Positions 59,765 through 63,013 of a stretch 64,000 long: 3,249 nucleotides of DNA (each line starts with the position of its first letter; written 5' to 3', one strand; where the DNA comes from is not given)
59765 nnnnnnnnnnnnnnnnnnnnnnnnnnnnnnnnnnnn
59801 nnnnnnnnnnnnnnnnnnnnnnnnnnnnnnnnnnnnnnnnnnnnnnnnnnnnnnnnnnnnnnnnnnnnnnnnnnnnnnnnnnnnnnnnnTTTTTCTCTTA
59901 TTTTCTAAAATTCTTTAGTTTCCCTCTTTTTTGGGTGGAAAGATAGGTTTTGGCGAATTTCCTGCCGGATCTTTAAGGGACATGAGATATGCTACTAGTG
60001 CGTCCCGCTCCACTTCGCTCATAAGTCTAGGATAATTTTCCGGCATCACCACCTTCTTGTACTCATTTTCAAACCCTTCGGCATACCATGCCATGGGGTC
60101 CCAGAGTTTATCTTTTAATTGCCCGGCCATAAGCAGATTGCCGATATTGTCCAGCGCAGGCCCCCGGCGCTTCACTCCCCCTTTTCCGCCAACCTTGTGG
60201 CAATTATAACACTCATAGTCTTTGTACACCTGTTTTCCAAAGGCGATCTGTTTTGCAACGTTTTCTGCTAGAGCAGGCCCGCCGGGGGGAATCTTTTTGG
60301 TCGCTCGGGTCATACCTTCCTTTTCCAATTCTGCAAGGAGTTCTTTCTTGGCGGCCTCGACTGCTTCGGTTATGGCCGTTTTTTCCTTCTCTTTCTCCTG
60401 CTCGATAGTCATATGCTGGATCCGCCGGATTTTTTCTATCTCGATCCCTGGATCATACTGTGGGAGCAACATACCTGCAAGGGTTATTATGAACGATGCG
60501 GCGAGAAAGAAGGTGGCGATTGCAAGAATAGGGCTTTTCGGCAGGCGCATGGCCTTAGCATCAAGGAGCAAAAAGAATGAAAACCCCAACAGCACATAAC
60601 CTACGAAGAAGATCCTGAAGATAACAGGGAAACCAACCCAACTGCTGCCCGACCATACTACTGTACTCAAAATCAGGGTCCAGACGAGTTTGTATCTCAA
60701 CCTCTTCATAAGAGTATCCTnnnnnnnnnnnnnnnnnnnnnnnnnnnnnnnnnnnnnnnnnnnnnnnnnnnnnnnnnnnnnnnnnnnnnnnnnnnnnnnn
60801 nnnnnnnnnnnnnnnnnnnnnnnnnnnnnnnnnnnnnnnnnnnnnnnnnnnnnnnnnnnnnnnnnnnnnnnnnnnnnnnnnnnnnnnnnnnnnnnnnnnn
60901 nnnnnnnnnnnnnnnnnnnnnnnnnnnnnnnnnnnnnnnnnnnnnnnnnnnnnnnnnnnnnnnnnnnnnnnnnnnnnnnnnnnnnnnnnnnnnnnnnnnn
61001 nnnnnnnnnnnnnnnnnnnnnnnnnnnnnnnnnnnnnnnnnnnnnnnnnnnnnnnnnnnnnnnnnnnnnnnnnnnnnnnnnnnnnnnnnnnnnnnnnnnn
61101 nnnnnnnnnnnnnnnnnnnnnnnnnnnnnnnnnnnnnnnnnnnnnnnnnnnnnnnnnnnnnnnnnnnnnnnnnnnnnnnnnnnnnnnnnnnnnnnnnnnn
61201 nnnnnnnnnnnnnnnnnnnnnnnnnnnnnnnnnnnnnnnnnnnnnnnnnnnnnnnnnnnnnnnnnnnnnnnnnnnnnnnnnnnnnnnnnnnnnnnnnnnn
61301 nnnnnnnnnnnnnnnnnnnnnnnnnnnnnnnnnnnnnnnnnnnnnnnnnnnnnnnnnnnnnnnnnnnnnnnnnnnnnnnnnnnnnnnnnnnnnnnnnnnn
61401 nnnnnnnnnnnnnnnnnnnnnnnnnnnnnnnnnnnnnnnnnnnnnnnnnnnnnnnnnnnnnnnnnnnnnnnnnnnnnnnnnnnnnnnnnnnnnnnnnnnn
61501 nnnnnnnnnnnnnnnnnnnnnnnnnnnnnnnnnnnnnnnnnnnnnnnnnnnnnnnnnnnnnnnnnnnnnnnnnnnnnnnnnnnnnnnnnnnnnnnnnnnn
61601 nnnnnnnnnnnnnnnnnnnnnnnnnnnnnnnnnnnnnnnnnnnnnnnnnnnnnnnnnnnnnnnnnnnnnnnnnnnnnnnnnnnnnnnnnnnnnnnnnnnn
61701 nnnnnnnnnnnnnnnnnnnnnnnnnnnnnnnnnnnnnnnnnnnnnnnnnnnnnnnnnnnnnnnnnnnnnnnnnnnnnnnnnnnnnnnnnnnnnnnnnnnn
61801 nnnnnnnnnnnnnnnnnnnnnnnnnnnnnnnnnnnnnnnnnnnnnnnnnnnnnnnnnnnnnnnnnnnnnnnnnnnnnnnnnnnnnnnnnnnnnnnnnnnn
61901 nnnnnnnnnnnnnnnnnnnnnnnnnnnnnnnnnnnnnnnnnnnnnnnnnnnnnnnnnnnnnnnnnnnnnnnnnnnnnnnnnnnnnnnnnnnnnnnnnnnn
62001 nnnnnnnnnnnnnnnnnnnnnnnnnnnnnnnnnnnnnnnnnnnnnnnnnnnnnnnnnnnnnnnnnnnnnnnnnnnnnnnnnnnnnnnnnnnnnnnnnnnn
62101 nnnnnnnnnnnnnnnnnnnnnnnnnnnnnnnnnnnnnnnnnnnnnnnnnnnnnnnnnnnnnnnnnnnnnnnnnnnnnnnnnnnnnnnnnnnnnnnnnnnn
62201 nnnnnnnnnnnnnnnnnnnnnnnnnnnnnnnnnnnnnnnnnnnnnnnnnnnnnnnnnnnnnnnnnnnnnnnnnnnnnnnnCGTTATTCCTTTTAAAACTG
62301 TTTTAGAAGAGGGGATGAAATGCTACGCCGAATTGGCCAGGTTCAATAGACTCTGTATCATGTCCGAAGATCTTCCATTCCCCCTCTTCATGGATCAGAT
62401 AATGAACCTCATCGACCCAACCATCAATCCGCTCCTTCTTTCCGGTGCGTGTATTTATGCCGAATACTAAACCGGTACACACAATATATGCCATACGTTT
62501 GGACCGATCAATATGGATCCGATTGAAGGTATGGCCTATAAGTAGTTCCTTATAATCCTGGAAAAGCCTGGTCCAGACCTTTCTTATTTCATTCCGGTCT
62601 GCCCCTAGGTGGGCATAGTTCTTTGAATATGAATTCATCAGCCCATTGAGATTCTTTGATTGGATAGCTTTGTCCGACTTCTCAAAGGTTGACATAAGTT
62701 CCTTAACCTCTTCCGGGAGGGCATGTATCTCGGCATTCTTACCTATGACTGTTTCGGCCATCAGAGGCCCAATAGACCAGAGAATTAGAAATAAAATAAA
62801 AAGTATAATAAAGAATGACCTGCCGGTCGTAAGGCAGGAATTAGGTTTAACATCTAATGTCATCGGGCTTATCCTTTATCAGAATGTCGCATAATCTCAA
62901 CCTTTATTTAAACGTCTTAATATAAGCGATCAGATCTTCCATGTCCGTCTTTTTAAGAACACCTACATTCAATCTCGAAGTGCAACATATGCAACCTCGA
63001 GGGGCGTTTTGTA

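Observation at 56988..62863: Bidirectional cytochrome c / bd-like oxidase cluster: candidate iron-oxidation or extracellular-electron-transfer respiratory chain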

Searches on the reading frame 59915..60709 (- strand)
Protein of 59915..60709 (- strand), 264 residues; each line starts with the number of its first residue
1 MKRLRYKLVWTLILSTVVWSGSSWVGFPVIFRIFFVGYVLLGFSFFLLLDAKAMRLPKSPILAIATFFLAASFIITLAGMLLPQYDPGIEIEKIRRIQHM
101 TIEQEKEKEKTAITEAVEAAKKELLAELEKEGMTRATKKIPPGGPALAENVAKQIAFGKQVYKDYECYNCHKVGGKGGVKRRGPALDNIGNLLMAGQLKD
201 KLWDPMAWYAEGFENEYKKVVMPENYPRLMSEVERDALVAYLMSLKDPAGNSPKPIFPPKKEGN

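Call 3: search_protein_families(library=pfam, proteins=[window:59915-60709:-], max_evalue=0.1)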
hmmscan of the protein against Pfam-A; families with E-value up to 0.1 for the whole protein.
window:59915-60709:- (264 aa): 2 families
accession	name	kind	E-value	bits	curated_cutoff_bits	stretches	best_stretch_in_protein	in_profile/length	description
PF00034.26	Cytochrom_C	-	1.1e-10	43.1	21.3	1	157-246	3-90/90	Cytochrome c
PF13442.11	Cytochrome_CBB3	-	4e-05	24.3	27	1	156-242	4-68/68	Cytochrome C oxidase, cbb3-type, subunit III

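Call 4: search_protein_families(library=ncbifam, proteins=[window:59915-60709:-], max_evalue=0.1)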
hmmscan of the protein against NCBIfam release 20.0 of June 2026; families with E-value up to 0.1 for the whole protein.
window:59915-60709:- (264 aa): 7 families
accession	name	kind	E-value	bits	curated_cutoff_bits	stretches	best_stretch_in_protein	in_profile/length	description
TIGR04485.1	thiosulf_SoxX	equivalog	2.9e-05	24.7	61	1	166-245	4-78/78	sulfur oxidation c-type cytochrome SoxX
TIGR02603.1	CxxCH_TIGR02603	domain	5.4e-05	23.2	68.15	1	157-216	5-61/134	putative heme-binding domain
NF050122.1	bc1_QcrC_actin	exception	0.006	15.9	200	1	147-192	33-75/253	cytochrome bc1 complex diheme cytochrome c subunit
NF011054.0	PRK14486.1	equivalog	0.0089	15.5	447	1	106-244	169-289/294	putative bifunctional cbb3-type cytochrome c oxidase subunit II/cytochrome c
NF033864.1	cytochrome579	equivalog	0.023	14.5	280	1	151-178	45-73/179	cytochrome 579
NF011055.0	PRK14487.1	subfamily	0.042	13.3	218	0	215-247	168-200/212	cbb3-type cytochrome c oxidase subunit II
NF040971.1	cytc_ExtS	equivalog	0.086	12.1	100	0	153-205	76-126/262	selenite/tellurite reduction operon c-type cytochrome lipoprotein ExtS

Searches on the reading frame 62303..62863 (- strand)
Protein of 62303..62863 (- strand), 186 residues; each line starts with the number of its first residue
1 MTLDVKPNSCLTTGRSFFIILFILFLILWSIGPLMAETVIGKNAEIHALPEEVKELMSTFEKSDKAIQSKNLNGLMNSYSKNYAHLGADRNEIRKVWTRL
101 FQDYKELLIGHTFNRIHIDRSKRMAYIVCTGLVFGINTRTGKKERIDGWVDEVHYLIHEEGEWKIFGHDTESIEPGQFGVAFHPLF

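Call 3: search_protein_families(library=pfam, proteins=[window:62303-62863:-], max_evalue=0.1)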
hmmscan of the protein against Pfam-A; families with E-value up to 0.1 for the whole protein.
window:62303-62863:- (186 aa): 3 families
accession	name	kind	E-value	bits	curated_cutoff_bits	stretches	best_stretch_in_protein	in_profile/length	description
PF13474.12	SnoaL_3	-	0.0061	17.3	22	1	65-166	10-112/121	SnoaL-like domain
PF05714.16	PFam54_60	-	0.019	15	27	1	51-105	111-167/185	Borrelia Bbcrasp-1 domain containing protein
PF19579.4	FtsL_2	-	0.05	13.9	24.6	1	18-70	19-69/100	Bacteriodetes cell division protein (FtsL-like)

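Call 4: search_protein_families(library=ncbifam, proteins=[window:62303-62863:-], max_evalue=0.1)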
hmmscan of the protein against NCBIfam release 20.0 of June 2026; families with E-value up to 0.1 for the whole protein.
window:62303-62863:- (186 aa): 1 family
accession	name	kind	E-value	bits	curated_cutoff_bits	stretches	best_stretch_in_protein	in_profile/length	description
NF004816.0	PRK06170.1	equivalog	0.0079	14.9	503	1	48-109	336-396/493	amidase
